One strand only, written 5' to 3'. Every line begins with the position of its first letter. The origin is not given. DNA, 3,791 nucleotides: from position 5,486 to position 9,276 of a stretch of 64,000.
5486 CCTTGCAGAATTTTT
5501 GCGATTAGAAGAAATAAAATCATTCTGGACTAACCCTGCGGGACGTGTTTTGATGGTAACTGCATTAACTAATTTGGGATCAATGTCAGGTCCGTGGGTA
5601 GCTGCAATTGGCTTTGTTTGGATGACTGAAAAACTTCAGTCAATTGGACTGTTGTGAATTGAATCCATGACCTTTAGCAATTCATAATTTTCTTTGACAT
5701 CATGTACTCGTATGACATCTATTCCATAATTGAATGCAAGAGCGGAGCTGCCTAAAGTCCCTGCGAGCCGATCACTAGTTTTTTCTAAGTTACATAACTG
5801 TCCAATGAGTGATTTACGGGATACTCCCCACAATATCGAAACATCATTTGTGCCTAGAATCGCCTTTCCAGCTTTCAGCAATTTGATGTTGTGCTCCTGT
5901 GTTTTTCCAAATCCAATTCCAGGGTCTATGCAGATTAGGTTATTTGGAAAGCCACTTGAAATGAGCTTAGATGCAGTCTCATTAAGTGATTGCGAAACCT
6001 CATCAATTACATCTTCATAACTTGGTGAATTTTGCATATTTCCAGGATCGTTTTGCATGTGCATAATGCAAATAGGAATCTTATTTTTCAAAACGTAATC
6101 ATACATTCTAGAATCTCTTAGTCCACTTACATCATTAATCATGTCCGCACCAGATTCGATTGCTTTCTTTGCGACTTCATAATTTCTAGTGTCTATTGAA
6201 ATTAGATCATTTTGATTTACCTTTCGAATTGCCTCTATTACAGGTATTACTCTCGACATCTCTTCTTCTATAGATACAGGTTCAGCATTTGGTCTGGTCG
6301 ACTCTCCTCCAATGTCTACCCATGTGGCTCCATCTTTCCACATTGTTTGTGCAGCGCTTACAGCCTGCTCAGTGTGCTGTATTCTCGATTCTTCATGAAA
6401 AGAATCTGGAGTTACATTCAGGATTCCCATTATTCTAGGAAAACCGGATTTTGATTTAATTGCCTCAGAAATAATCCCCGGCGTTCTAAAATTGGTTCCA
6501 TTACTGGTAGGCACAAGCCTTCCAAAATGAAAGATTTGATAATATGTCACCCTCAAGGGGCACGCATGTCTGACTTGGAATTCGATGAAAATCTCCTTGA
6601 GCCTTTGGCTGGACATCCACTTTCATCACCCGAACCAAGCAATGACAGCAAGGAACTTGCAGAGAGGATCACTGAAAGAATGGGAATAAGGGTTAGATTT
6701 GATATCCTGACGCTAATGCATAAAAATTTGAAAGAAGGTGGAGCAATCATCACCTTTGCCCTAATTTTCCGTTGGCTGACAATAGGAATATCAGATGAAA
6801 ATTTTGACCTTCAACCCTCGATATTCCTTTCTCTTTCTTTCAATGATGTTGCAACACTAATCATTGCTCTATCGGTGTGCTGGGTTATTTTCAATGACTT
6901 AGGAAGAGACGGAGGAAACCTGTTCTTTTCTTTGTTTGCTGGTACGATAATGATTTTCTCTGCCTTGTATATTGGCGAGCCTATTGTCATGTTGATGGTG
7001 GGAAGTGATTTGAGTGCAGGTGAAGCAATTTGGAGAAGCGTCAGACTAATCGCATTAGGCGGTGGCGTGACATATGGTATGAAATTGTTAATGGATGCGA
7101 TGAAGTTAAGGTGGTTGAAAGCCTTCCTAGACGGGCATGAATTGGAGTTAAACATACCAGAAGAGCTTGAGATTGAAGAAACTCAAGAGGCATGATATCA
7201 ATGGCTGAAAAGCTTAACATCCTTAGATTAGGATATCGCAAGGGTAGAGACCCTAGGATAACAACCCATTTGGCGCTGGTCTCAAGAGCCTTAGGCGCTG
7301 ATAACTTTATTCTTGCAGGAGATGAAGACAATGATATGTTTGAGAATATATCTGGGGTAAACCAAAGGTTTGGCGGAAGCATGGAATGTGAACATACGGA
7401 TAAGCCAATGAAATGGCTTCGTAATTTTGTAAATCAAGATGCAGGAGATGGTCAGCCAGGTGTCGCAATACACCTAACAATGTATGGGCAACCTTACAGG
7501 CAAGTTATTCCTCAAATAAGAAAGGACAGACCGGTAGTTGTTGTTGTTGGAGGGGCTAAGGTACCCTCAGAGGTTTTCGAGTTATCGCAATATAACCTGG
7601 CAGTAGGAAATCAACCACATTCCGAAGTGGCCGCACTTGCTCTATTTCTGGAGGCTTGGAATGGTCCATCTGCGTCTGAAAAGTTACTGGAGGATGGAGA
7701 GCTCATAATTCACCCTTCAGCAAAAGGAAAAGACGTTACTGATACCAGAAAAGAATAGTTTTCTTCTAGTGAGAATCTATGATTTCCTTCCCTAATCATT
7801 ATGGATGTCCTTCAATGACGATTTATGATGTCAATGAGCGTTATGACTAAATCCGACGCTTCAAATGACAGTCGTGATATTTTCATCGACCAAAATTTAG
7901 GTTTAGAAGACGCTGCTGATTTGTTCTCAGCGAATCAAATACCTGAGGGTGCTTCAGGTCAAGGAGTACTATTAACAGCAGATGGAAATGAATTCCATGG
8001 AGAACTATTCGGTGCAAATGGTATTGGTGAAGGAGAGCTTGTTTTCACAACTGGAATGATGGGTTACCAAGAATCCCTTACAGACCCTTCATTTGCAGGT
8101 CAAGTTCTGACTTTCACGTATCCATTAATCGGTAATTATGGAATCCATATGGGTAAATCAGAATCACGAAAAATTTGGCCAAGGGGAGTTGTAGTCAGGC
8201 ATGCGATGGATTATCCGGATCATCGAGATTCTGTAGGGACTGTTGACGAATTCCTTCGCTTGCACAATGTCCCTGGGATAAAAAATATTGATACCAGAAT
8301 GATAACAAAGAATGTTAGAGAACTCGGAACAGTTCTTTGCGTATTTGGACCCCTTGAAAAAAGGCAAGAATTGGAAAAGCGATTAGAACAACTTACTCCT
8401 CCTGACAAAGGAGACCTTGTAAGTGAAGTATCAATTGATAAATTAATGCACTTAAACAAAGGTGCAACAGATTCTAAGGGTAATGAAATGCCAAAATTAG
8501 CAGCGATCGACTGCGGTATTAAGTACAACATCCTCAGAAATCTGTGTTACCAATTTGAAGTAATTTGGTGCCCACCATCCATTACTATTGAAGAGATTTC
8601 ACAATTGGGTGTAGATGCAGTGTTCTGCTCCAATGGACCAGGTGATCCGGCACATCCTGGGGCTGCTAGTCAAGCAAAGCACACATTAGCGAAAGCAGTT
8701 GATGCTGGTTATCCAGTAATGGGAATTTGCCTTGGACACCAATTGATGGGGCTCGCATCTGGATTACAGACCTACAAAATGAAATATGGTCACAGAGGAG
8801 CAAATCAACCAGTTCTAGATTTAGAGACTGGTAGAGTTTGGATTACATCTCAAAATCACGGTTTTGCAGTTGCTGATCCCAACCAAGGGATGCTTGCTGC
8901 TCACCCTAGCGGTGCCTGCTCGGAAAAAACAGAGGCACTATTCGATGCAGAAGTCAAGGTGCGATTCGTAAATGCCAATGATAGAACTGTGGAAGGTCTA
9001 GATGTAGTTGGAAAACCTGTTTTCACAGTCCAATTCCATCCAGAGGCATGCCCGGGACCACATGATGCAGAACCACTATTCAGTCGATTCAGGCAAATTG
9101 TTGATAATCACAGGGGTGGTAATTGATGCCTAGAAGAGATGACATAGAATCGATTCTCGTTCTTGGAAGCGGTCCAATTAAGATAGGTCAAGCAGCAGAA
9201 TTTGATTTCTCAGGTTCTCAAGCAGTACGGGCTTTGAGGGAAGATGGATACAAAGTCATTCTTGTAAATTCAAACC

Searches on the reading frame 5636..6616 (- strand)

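Call 23: search_protein_families(library=pfam, proteins=[window:5636-6616:-])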
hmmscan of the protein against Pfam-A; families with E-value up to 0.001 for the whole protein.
window:5636-6616:- (326 aa): 1 family
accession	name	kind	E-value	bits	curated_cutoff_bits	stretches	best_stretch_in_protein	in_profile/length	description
PF00809.28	Pterin_bind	-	6.8e-78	262.1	25.5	1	63-305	1-244/244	Pterin binding enzyme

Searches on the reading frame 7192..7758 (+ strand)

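Call 23: search_protein_families(library=pfam, proteins=[window:7192-7758:+])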
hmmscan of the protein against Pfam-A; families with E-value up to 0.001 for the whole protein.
window:7192-7758:+ (188 aa): 1 family
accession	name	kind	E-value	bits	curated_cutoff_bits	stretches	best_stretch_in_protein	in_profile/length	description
PF01994.21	Trm56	-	2.4e-32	111.8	25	1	60-182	1-118/119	tRNA ribose 2'-O-methyltransferase, aTrm56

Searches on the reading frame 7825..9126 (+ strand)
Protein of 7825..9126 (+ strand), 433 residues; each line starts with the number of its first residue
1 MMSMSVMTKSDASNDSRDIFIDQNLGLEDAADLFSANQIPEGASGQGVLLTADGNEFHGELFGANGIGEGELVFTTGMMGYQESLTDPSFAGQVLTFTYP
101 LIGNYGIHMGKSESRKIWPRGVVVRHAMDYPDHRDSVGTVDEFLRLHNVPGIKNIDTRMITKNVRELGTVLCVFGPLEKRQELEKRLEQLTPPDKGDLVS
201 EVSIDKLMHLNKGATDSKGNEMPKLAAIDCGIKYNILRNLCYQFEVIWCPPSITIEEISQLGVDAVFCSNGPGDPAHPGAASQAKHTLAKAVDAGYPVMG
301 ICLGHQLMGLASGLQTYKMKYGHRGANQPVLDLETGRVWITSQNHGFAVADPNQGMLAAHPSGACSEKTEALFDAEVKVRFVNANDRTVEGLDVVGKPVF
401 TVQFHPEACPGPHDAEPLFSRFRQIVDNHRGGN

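Call 23: search_protein_families(library=pfam, proteins=[window:7825-9126:+])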
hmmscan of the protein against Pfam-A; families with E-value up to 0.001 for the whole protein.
window:7825-9126:+ (433 aa): 3 families
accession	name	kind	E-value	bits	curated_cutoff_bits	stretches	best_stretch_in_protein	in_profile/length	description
PF00988.28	CPSase_sm_chain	-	5.2e-43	146.3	27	1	49-172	1-124/126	Carbamoyl-phosphate synthase small chain, CPSase domain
PF00117.34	GATase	-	7.4e-39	133.8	22.8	1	227-424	2-189/190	Glutamine amidotransferase class-I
PF07722.19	Peptidase_C26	-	8e-07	29.5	20.5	1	288-407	98-219/219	Peptidase C26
